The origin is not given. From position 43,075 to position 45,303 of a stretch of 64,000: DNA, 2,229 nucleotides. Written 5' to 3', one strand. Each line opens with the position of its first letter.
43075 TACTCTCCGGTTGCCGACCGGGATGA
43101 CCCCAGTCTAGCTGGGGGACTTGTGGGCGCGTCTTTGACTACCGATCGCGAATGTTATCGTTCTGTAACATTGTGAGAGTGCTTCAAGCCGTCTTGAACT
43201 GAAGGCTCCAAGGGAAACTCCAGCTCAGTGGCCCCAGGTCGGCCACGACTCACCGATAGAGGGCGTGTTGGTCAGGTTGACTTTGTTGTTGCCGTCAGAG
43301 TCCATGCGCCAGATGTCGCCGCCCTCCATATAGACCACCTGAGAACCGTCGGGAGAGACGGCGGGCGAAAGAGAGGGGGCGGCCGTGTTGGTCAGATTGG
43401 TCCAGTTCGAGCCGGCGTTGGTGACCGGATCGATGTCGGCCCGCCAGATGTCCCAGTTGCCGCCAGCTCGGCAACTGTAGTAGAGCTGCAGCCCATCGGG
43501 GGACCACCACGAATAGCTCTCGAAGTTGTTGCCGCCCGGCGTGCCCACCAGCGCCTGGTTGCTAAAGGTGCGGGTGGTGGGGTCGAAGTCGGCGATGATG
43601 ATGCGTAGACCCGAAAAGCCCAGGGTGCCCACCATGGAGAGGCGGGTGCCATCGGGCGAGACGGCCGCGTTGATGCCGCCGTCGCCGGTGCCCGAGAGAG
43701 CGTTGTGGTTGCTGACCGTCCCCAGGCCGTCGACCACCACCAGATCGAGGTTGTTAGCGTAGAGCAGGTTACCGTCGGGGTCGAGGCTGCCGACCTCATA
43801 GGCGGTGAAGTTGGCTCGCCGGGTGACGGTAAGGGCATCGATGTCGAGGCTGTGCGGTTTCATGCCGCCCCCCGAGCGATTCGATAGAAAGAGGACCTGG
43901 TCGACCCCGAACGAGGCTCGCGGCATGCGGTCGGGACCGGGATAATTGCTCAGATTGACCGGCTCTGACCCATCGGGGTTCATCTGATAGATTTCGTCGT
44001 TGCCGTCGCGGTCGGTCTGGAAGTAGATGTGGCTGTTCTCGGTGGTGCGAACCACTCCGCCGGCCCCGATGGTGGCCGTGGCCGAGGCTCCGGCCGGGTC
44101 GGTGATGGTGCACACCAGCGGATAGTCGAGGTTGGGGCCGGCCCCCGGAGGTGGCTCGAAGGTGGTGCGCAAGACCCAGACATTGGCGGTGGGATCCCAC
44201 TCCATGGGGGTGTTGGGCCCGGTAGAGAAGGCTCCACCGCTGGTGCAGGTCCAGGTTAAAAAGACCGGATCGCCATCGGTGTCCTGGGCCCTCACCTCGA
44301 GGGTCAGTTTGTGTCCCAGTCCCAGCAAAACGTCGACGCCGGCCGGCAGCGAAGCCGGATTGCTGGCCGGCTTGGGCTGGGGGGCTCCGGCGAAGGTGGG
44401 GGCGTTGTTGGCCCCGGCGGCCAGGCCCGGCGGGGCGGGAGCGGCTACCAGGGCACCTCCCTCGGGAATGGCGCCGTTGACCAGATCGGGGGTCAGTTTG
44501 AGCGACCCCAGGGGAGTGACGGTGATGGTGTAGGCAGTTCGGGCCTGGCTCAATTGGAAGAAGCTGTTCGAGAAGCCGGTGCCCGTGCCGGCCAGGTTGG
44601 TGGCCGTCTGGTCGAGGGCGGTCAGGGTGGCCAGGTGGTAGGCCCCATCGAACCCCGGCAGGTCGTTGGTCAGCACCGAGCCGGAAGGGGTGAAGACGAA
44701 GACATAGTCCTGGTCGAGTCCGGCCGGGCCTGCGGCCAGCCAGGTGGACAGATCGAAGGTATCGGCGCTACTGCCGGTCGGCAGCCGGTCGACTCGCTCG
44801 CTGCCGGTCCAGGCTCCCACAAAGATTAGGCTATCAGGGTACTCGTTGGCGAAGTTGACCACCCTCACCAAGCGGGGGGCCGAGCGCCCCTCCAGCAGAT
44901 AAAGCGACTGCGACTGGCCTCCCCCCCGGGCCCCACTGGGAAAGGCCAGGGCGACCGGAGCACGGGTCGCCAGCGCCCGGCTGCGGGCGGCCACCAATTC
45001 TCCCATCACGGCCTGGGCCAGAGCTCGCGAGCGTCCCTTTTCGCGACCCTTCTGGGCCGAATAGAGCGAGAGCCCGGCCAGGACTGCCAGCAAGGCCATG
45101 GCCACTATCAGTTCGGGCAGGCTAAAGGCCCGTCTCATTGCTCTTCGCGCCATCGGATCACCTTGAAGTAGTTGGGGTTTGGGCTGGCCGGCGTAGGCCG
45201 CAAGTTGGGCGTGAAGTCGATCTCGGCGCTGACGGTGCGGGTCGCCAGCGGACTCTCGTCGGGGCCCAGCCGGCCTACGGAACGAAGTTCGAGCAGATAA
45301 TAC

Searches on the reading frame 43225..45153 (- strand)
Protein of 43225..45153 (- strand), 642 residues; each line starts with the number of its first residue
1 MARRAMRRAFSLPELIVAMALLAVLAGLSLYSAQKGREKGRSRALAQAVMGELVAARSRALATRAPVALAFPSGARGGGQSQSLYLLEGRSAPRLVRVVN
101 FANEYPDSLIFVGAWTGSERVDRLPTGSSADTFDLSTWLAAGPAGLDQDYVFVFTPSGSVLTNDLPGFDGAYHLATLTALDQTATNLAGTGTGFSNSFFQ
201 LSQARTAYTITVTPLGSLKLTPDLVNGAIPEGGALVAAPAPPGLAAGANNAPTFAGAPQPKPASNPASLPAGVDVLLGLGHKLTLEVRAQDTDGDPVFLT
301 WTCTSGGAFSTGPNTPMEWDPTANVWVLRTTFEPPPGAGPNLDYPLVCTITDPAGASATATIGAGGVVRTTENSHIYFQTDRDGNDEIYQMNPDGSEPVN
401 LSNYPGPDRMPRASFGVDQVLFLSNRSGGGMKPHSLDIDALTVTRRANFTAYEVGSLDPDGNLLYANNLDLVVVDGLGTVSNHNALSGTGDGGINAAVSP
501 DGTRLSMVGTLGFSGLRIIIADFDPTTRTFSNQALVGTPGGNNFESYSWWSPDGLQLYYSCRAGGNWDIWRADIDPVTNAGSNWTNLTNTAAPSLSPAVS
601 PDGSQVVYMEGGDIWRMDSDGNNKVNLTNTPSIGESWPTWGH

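Call 17: search_protein_families(library=pfam, proteins=[window:43225-45153:-], max_evalue=0.00001)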
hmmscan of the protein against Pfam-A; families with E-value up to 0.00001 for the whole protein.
window:43225-45153:- (642 aa): 1 family
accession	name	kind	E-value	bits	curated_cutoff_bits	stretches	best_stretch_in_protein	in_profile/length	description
PF07676.18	PD40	-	2.5e-09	37.3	20.9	0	550-571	16-38/38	WD40-like Beta Propeller Repeat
